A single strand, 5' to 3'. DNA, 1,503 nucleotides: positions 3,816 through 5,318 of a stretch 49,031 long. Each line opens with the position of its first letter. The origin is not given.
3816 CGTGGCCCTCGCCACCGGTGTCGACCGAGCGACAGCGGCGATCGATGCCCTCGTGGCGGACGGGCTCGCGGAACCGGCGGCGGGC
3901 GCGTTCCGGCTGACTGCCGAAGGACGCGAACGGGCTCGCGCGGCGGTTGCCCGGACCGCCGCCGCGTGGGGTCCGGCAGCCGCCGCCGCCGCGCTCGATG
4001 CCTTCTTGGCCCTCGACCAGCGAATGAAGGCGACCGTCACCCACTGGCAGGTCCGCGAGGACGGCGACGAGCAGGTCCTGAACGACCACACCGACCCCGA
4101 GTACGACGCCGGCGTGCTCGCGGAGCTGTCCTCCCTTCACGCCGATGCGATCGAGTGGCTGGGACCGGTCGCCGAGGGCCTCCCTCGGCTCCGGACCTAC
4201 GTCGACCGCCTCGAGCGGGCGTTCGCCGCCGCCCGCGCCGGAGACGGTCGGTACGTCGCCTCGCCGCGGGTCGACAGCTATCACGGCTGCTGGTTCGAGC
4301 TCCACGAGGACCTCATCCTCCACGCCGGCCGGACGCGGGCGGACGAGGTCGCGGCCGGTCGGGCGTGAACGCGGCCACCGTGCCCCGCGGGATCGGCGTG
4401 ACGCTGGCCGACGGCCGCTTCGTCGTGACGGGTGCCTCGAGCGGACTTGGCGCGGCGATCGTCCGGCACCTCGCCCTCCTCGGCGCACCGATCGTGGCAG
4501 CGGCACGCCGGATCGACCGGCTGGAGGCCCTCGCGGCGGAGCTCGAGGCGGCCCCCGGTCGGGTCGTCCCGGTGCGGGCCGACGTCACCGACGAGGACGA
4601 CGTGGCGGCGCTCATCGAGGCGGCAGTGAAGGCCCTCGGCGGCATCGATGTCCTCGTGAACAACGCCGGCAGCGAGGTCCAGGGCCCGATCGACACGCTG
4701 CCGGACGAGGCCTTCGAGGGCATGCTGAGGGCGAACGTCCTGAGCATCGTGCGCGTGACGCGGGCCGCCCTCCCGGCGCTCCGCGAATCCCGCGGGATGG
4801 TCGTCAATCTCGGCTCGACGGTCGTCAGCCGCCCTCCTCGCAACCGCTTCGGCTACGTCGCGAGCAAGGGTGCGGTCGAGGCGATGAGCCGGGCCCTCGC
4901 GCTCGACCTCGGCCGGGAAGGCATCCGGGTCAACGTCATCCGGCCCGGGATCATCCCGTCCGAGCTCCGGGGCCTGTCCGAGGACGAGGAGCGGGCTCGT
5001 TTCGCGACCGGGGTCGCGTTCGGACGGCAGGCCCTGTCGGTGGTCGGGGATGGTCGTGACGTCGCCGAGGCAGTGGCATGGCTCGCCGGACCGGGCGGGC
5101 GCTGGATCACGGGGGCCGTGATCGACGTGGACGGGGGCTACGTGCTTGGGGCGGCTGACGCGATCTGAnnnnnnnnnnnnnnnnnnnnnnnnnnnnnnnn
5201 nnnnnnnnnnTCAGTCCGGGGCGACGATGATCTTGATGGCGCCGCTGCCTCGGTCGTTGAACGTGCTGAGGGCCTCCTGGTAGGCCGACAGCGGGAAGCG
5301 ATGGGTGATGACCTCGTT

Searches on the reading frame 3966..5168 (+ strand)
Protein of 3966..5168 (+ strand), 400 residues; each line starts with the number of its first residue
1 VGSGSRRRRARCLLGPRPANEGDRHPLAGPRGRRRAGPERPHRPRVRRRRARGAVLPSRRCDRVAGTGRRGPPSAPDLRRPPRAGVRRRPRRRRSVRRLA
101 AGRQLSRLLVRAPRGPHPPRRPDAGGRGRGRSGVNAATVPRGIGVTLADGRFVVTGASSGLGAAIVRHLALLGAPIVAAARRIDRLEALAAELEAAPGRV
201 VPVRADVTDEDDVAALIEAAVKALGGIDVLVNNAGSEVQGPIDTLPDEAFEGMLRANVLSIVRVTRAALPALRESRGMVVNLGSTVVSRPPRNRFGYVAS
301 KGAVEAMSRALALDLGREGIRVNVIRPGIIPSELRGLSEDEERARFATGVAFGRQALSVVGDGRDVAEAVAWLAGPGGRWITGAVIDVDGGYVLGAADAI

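Call 11: search_protein_families(library=pfam, proteins=[window:3966-5168:+], max_evalue=0.001)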
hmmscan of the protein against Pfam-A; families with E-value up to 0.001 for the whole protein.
window:3966-5168:+ (400 aa): 6 families
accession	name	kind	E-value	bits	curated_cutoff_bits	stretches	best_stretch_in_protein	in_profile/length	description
PF13561.12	adh_short_C2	-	3.6e-49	167.9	27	1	156-392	1-235/236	Enoyl-(Acyl carrier protein) reductase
PF00106.31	adh_short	-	4.4e-49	167.1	26.6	1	153-338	4-190/195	short chain dehydrogenase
PF08659.16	KR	-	1.6e-11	44.9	22.6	1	150-309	1-161/180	KR domain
PF23441.1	SDR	-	1.6e-09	38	27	1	147-394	5-257/258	SDR-like rossmann domain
PF13460.12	NAD_binding_10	-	0.00022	21.6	27.2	1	156-267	1-99/184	NAD(P)H-binding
PF01370.27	Epimerase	-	0.00091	19.1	20.9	0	153-269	2-103/240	NAD dependent epimerase/dehydratase family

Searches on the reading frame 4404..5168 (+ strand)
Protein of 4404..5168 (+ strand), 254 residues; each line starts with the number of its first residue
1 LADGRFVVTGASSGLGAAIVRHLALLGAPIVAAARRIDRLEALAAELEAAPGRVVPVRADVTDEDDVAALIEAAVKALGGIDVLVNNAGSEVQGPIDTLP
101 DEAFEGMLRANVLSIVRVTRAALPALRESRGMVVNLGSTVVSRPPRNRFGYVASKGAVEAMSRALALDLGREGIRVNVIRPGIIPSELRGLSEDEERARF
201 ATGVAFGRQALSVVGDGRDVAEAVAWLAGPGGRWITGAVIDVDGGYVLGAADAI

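Call 79: search_protein_families(library=ncbifam, proteins=[window:4404-5168:+], max_evalue=0.00001)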
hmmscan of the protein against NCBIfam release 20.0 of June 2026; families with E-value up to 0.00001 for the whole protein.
window:4404-5168:+ (254 aa): 229 families (the best 25 are shown)
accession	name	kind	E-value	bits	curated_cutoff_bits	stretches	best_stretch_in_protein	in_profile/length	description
NF052558.1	MBtsdlDhBudC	equivalog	1e-56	192.3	270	1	6-246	6-241/250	meso-2,3-butanediol dehydrogenase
NF005559.1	PRK07231.1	subfamily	1.3e-55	188.6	215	1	5-247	6-248/249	glucose 1-dehydrogenase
NF004791.0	PRK06138.1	equivalog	9.7e-50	169.2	312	1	6-247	8-250/252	SDR family oxidoreductase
NF009466.0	PRK12826.1-2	subfamily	3.2e-49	167.7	222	1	5-247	5-245/248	3-oxoacyl-ACP reductase FabG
NF005909.0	PRK07890.1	subfamily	4e-46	157.4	258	1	6-245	10-256/260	short chain dehydrogenase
NF004825.0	PRK06181.1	equivalog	2.2e-44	151.8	215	1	6-190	9-194/268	SDR family oxidoreductase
TIGR01830.1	3oxo_ACP_reduc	equivalog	2.4e-44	151.8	297.75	1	7-246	2-238/239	3-oxoacyl-[acyl-carrier-protein] reductase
NF004198.0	PRK05653.1-3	equivalog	2.2e-43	148.5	296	1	5-247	9-247/248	3-oxoacyl-ACP reductase FabG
NF004197.0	PRK05653.1-1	equivalog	3.6e-43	148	332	1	6-247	10-247/249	3-oxoacyl-ACP reductase FabG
NF047923.1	pyridox_DH_SDR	equivalog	1.3e-42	146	325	1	7-247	7-241/243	pyridoxal 4-dehydrogenase, SDR-type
NF009468.0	PRK12826.1-4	equivalog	8.2e-42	143.6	318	1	6-249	10-250/256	SDR family oxidoreductase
NF006070.0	PRK08213.1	subfamily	3.6e-41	141.4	279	1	7-246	16-256/259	gluconate 5-dehydrogenase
TIGR01963.1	PHB_DH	subfamily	6.3e-41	140.3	307.05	1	7-247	5-253/255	3-hydroxybutyrate dehydrogenase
NF006121.0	PRK08265.1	subfamily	1.3e-39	136.3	294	1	6-247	10-246/263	short chain dehydrogenase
NF053701.1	CsHdxCHCADhChcB2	equivalog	1.4e-39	136.1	350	1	5-247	5-243/245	cis-4-hydroxycyclohexanecarboxylate dehydrogenase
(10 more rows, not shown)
